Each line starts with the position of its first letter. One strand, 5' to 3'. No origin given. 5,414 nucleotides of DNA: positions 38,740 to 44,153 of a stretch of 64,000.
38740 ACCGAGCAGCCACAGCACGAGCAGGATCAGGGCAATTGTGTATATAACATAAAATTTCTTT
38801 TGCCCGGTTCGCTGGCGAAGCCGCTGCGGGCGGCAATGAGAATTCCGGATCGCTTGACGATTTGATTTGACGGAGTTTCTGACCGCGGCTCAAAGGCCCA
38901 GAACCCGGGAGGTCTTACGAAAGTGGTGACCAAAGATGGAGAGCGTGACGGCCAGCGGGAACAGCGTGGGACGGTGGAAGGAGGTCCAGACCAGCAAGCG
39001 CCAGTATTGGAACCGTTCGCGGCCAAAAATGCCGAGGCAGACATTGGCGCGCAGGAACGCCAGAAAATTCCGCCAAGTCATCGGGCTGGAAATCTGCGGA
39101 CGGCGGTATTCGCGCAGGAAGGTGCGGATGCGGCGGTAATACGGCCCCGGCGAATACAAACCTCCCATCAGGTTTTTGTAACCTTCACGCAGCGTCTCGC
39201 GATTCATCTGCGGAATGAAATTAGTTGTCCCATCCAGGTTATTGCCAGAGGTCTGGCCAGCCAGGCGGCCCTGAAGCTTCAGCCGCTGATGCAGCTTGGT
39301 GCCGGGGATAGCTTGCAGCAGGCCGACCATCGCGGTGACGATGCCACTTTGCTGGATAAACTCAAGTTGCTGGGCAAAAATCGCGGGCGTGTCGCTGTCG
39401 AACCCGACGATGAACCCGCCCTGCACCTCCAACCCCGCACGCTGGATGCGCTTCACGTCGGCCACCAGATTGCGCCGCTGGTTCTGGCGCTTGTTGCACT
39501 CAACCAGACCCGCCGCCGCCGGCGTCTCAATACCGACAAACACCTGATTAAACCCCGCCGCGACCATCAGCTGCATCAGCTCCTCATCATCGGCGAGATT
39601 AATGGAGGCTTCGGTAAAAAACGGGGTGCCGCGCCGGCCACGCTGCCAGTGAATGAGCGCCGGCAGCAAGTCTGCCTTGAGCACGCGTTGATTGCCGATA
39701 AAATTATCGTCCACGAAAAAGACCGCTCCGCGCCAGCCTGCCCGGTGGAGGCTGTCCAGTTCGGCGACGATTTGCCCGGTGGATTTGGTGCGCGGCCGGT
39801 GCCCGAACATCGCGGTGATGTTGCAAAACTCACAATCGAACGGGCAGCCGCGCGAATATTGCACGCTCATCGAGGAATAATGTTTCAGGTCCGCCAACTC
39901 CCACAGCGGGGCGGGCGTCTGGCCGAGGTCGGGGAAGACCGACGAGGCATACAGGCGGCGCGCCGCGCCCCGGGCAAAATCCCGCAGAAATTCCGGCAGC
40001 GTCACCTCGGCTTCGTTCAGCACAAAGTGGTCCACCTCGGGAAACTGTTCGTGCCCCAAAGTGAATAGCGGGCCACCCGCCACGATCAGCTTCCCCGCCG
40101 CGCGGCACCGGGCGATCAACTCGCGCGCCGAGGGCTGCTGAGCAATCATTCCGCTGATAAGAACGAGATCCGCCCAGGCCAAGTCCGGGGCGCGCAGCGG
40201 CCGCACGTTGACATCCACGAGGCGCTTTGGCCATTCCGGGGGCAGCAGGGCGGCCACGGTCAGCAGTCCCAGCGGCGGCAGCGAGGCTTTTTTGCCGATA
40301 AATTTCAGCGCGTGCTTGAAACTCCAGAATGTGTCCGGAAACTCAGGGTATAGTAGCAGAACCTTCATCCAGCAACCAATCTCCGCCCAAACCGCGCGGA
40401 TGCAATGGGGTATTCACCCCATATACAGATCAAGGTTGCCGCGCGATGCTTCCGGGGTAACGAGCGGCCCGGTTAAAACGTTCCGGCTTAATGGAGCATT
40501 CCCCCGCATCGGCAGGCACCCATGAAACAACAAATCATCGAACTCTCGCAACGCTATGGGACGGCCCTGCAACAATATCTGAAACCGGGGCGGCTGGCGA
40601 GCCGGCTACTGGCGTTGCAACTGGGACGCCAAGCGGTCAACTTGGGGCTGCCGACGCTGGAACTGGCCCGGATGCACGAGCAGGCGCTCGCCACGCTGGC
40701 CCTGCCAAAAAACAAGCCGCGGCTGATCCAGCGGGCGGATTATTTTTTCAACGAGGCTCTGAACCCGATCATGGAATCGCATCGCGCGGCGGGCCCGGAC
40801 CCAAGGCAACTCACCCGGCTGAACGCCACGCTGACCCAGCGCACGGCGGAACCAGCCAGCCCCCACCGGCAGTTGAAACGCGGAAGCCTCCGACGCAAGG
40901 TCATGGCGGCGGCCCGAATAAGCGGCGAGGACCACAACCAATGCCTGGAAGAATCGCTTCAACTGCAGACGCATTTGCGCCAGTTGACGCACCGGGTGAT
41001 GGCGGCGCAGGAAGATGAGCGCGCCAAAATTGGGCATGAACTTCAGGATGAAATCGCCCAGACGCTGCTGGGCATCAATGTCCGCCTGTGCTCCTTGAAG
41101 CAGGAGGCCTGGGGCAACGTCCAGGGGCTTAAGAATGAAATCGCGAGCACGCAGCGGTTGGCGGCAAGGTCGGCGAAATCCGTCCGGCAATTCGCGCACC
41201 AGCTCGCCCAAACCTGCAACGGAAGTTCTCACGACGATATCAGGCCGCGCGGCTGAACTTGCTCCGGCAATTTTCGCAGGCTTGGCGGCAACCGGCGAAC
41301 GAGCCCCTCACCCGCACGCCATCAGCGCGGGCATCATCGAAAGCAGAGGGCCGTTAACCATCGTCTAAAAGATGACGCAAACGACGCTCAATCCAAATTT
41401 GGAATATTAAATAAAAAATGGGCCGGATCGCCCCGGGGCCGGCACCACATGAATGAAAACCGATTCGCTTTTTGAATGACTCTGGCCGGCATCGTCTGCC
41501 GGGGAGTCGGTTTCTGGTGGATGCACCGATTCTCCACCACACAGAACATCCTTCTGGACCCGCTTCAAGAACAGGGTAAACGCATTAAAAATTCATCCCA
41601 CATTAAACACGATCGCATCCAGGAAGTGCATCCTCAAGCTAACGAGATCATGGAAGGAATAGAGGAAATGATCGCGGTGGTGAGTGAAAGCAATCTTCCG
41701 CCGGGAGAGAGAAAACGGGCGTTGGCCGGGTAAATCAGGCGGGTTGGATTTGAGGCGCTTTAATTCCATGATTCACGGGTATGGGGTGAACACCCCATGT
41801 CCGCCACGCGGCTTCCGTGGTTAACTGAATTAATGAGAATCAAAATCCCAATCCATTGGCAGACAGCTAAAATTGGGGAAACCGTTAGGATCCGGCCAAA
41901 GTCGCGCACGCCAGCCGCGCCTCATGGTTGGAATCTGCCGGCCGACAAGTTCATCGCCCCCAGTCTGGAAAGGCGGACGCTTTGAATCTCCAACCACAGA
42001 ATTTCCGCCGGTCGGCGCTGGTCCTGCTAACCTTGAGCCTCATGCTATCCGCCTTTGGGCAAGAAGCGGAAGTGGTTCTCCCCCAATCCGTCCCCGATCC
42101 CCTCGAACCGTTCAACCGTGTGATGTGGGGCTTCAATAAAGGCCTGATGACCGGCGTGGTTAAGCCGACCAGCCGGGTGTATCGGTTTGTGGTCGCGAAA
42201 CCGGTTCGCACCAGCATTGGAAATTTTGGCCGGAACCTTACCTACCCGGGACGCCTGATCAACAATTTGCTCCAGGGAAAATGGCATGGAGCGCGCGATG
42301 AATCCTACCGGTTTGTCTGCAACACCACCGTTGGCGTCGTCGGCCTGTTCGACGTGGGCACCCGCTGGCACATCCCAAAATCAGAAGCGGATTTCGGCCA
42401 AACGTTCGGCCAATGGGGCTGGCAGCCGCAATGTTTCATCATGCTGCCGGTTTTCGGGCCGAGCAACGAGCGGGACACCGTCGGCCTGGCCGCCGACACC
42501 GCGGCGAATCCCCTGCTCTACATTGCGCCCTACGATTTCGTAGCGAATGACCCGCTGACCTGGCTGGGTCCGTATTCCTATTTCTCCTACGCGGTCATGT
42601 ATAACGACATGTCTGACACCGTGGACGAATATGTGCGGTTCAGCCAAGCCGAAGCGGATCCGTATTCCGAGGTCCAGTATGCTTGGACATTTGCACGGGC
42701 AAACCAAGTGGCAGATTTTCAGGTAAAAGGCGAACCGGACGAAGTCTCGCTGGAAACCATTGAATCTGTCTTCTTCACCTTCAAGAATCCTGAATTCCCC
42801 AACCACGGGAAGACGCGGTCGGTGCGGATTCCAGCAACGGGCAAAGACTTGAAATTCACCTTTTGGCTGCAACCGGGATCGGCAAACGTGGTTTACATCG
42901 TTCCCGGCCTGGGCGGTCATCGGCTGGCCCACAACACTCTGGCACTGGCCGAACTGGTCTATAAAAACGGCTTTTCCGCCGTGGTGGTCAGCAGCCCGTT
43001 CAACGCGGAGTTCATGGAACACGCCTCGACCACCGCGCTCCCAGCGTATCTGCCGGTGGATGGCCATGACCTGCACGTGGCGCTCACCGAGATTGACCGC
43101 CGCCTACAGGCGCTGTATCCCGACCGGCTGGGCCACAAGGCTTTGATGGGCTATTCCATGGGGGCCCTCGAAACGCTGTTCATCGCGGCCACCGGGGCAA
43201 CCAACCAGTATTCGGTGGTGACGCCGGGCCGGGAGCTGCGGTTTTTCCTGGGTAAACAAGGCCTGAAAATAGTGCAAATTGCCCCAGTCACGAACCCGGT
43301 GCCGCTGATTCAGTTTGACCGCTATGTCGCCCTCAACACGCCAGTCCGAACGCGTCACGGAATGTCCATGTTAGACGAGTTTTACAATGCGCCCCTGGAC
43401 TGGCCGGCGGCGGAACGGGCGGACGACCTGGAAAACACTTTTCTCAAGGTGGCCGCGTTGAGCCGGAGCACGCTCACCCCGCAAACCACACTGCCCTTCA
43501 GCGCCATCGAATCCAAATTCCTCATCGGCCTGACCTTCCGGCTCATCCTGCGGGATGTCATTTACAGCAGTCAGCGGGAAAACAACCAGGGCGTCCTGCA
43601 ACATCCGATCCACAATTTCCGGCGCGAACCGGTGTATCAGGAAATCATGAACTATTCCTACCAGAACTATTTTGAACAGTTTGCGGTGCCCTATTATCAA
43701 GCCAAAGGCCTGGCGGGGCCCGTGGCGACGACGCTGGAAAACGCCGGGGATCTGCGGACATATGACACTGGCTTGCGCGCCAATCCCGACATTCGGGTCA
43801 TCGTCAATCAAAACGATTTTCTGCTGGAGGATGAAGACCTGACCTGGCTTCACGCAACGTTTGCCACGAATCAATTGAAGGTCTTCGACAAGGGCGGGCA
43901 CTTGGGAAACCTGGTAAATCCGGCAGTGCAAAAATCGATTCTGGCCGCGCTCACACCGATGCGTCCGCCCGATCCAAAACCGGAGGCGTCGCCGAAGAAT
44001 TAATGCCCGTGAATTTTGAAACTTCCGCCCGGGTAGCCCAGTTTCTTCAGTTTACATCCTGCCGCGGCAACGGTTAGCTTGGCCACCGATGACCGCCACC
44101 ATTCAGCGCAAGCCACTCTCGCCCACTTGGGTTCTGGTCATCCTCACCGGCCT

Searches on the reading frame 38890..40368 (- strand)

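Call 22: search_protein_families(library=pfam, proteins=[window:38890-40368:-], max_evalue=0.01)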
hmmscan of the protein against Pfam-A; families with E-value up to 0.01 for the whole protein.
window:38890-40368:- (492 aa): 3 families
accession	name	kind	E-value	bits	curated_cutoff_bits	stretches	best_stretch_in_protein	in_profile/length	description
PF13282.11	DUF4070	-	6.4e-36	124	22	1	357-488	1-136/144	Domain of unknown function (DUF4070)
PF04055.27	Radical_SAM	-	2.2e-13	51.1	29.5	1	170-333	2-161/166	Radical SAM superfamily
PF02310.24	B12-binding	-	2.9e-08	34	32.1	1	30-127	12-120/121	B12 binding domain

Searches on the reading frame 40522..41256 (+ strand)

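Call 22: search_protein_families(library=pfam, proteins=[window:40522-41256:+], max_evalue=0.01)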
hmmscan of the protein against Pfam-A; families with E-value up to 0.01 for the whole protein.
window:40522-41256:+ (244 aa): 2 families
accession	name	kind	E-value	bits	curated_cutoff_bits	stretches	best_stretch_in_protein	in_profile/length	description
PF07730.19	HisKA_3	-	5e-08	33.8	24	1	166-229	1-64/68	Histidine kinase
PF20412.3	RALGAPB_N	-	0.0072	16.8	27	0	147-228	34-118/125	RALGAPB N-terminal domain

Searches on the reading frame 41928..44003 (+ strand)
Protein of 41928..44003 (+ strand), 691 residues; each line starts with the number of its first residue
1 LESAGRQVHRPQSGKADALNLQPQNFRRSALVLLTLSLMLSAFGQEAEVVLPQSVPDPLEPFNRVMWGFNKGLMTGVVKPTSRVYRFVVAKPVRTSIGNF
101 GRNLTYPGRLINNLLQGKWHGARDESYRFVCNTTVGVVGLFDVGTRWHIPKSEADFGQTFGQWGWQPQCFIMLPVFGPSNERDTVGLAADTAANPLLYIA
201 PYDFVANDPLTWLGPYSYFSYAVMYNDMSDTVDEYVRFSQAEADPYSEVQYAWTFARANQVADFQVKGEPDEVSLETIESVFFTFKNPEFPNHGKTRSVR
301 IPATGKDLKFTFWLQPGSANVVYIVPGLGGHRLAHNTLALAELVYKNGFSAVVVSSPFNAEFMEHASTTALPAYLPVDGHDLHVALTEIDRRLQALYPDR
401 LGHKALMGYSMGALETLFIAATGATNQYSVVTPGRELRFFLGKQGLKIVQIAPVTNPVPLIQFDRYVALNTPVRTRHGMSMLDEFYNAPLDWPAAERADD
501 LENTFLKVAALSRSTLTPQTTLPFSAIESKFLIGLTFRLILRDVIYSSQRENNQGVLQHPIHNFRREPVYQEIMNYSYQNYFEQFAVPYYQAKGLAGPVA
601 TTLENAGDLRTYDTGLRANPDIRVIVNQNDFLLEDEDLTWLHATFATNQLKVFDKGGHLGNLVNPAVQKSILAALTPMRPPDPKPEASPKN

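Call 22: search_protein_families(library=pfam, proteins=[window:41928-44003:+], max_evalue=0.01)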
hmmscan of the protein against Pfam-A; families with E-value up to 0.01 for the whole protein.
window:41928-44003:+ (691 aa): 1 family
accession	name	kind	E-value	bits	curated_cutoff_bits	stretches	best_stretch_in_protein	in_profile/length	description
PF04333.18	MlaA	-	5.3e-55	186.5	25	1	56-259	2-194/195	MlaA lipoprotein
